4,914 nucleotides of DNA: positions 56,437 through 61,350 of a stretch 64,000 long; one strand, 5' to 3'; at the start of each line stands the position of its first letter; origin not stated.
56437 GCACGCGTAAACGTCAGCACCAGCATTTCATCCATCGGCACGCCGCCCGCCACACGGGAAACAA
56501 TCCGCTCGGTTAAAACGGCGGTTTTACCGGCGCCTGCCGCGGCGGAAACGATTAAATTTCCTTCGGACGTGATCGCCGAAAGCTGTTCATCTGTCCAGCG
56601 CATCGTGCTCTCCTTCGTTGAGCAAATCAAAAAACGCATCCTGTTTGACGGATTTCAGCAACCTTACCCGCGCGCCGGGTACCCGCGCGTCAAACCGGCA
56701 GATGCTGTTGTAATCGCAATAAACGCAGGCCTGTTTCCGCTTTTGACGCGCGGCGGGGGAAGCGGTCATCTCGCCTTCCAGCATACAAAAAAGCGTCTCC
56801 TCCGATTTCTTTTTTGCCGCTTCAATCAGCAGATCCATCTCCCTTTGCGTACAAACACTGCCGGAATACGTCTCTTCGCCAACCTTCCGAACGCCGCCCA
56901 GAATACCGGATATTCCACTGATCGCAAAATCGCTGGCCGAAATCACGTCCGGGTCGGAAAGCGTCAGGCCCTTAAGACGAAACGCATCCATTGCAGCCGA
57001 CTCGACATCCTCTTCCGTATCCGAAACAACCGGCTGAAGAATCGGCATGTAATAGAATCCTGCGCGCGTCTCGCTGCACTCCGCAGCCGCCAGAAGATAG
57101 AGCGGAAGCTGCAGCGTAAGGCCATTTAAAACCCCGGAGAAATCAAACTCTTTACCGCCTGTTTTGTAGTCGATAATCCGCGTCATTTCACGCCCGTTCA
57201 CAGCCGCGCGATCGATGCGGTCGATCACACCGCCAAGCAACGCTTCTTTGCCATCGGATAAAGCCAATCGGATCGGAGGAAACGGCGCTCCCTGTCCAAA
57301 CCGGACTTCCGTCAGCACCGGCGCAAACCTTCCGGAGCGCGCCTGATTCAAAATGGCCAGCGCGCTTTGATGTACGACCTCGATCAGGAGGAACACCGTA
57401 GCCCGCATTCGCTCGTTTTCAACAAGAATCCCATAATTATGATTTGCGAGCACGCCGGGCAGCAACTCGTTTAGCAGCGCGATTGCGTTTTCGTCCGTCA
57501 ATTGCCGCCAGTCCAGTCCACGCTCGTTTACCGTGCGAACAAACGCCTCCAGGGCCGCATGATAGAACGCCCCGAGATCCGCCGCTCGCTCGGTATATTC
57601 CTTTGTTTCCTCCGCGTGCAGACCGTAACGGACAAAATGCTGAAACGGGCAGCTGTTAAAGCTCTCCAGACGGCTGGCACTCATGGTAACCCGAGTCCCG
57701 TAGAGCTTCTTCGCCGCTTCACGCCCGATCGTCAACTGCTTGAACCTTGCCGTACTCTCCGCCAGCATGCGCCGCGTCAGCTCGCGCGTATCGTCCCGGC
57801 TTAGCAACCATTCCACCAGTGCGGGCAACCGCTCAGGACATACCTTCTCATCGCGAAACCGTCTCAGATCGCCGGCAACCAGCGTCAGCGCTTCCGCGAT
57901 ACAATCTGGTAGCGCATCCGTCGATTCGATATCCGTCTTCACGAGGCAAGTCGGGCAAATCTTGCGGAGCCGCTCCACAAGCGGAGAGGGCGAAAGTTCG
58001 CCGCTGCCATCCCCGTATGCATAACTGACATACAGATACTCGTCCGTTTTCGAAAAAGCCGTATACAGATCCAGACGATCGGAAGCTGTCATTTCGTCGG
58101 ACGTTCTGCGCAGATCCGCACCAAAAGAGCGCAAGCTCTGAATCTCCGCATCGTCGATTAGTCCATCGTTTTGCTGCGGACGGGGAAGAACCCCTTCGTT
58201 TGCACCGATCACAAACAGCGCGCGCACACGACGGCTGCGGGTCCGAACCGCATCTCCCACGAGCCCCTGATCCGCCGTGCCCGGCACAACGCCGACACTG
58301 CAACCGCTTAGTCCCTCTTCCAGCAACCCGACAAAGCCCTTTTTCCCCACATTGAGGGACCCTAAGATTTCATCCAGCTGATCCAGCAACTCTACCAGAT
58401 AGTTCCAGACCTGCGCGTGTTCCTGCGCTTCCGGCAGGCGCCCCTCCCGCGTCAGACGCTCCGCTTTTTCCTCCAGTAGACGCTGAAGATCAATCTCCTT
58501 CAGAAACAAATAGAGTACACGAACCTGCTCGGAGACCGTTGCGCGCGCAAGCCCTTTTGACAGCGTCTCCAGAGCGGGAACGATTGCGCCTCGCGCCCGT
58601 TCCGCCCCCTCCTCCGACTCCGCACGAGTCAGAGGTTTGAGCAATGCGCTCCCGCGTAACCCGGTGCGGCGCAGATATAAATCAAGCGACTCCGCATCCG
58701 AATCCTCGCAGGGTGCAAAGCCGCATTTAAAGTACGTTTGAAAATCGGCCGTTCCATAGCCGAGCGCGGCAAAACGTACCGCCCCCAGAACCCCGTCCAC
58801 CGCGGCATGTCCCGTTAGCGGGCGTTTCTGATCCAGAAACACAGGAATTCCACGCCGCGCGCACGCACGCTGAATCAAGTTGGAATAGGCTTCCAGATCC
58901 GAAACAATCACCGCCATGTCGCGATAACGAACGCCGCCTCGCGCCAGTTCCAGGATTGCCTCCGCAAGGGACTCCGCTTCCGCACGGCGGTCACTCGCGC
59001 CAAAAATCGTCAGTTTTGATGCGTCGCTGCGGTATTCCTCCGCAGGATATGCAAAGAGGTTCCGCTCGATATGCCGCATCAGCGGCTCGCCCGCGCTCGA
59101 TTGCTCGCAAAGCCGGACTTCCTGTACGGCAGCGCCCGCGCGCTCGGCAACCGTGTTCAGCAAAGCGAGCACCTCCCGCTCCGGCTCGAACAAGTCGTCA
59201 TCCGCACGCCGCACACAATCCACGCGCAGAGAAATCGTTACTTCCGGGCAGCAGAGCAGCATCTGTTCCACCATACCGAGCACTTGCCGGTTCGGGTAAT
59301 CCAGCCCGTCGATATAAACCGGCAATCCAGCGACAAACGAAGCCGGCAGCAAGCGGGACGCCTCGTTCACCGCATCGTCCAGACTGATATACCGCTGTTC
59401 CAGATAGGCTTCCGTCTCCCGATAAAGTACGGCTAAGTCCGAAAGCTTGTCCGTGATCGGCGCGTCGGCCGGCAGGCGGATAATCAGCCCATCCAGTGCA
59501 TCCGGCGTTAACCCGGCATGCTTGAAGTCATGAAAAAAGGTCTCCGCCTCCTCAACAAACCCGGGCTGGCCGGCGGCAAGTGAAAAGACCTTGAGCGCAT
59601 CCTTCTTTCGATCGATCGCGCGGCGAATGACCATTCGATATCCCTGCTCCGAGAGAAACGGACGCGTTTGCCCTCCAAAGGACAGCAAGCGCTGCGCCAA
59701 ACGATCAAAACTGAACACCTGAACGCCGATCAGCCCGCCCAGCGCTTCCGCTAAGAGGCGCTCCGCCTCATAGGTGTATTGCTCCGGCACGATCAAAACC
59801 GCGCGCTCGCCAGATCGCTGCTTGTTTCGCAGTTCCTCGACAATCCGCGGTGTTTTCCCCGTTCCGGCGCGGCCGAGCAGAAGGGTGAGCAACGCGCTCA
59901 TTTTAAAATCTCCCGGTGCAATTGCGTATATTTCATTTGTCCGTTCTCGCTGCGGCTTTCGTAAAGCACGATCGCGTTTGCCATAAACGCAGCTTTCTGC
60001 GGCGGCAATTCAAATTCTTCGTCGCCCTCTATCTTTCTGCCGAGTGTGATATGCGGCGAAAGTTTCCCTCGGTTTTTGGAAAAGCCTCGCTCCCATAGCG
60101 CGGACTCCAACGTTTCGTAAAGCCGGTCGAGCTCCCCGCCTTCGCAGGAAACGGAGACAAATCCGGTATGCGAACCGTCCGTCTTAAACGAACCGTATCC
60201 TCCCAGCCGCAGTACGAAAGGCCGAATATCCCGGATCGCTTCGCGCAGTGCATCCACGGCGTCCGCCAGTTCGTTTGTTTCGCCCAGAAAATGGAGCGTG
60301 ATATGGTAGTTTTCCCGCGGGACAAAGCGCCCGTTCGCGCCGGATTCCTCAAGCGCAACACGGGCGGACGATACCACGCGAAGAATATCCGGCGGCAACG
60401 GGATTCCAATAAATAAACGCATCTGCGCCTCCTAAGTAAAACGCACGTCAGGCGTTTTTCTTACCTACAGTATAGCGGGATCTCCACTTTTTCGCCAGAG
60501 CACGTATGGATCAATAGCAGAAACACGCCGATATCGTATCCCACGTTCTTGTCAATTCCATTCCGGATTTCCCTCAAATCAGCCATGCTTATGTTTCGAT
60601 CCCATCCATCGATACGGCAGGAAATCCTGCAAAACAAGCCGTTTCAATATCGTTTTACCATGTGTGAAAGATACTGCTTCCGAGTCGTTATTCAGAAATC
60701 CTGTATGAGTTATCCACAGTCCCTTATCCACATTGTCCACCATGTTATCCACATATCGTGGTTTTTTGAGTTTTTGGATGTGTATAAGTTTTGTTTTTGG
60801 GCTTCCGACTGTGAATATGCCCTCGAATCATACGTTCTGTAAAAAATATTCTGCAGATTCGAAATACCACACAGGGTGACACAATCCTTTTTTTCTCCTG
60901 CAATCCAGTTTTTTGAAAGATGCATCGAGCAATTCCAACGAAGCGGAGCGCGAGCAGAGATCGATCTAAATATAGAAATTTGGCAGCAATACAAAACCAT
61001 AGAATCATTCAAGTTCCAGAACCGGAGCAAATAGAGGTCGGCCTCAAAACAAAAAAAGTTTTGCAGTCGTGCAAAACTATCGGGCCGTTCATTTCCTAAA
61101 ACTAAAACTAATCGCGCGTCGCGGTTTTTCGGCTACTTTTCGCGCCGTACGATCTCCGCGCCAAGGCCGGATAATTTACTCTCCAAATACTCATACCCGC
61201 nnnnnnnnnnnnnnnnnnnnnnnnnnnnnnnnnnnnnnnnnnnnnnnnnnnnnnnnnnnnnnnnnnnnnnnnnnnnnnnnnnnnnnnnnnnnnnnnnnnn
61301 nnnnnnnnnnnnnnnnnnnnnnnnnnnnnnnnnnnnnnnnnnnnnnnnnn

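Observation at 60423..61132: Dense cluster of consensus DnaA boxes in a 710-bp non-coding gap between murA and thpR-addB-addA, with no dnaA nearby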

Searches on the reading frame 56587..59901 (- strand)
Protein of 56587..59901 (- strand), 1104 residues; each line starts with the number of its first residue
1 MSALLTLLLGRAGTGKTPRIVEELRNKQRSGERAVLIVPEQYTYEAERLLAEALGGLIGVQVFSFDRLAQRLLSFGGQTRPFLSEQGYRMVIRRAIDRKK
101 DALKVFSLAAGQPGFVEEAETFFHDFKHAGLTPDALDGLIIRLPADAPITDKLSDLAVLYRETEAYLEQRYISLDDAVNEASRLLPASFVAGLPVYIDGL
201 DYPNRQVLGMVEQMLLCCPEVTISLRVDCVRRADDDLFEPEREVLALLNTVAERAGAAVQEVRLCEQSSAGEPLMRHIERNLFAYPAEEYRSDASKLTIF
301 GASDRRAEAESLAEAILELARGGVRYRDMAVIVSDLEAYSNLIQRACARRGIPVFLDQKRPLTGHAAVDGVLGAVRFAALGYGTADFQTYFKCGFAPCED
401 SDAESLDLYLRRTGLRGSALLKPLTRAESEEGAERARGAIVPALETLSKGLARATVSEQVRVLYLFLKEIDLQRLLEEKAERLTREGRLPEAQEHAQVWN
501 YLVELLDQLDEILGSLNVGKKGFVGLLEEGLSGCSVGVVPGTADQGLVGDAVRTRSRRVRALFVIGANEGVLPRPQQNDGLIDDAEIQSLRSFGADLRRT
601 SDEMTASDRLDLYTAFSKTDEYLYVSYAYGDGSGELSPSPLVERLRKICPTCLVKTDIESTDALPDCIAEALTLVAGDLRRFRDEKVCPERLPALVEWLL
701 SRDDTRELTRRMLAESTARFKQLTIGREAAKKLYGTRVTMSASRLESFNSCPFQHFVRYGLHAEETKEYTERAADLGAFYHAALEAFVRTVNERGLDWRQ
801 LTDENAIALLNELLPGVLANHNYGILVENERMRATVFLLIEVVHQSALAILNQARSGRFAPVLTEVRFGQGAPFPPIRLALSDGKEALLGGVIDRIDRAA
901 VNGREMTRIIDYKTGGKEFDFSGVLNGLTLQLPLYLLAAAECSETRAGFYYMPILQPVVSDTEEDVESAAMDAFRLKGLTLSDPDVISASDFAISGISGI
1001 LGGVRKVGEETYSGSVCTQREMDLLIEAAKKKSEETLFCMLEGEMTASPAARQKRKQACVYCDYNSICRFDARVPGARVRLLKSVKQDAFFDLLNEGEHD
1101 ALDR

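Call 7: search_protein_families(library=ncbifam, proteins=[window:56587-59901:-])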
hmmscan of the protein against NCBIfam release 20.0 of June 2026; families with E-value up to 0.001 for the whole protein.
window:56587-59901:- (1104 aa): 4 families
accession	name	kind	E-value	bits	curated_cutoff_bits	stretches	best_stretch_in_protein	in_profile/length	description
TIGR02773.1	addB_Gpos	equivalog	4.1e-202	673.8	903.7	1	5-1097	3-1155/1159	helicase-exonuclease AddAB subunit AddB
TIGR02774.1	rexB_recomb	equivalog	4.7e-41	141.2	718.35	1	292-944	290-934/1076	ATP-dependent nuclease subunit B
TIGR03623.1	TIGR03623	subfamily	2.1e-12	46.1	299.6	0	744-813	604-674/876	probable DNA repair protein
TIGR02786.1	addB_alphas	equivalog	0.00015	20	486.5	1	740-916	752-905/1024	double-strand break repair protein AddB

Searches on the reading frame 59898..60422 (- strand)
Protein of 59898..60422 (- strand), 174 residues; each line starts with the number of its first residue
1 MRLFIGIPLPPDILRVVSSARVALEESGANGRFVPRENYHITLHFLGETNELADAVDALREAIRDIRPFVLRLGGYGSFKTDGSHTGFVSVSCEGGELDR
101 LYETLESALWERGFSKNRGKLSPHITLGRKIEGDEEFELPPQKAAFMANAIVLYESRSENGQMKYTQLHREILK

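Call 7: search_protein_families(library=ncbifam, proteins=[window:59898-60422:-])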
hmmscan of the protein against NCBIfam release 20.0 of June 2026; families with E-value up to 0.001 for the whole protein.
window:59898-60422:- (174 aa): 3 families
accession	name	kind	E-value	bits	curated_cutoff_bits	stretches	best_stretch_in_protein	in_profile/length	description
TIGR02258.1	2_5_ligase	equivalog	6.5e-31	107.6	65.7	1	1-170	1-177/180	RNA 2',3'-cyclic phosphodiesterase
NF011704.0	PRK15124.1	equivalog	7.3e-13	48.9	184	1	2-171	6-172/176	RNA 2',3'-cyclic phosphodiesterase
NF010223.0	PRK13679.1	equivalog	0.00022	21.2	129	1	40-136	34-127/170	hypothetical protein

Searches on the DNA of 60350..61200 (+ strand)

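Call 54: search_rna_families(source=window, start=60350, end=61200, threshold=evalue, max_evalue=5)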
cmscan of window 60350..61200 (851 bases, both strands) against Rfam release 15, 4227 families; matches with E-value up to 5: 0.
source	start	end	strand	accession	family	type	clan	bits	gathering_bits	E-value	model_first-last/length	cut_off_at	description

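Call 63: search_dna_similar(query=window:60600-60910:+, collection=plasmids, mode=distant, max_rows=10)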
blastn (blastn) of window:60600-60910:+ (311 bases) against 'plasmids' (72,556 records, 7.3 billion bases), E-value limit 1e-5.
No match.
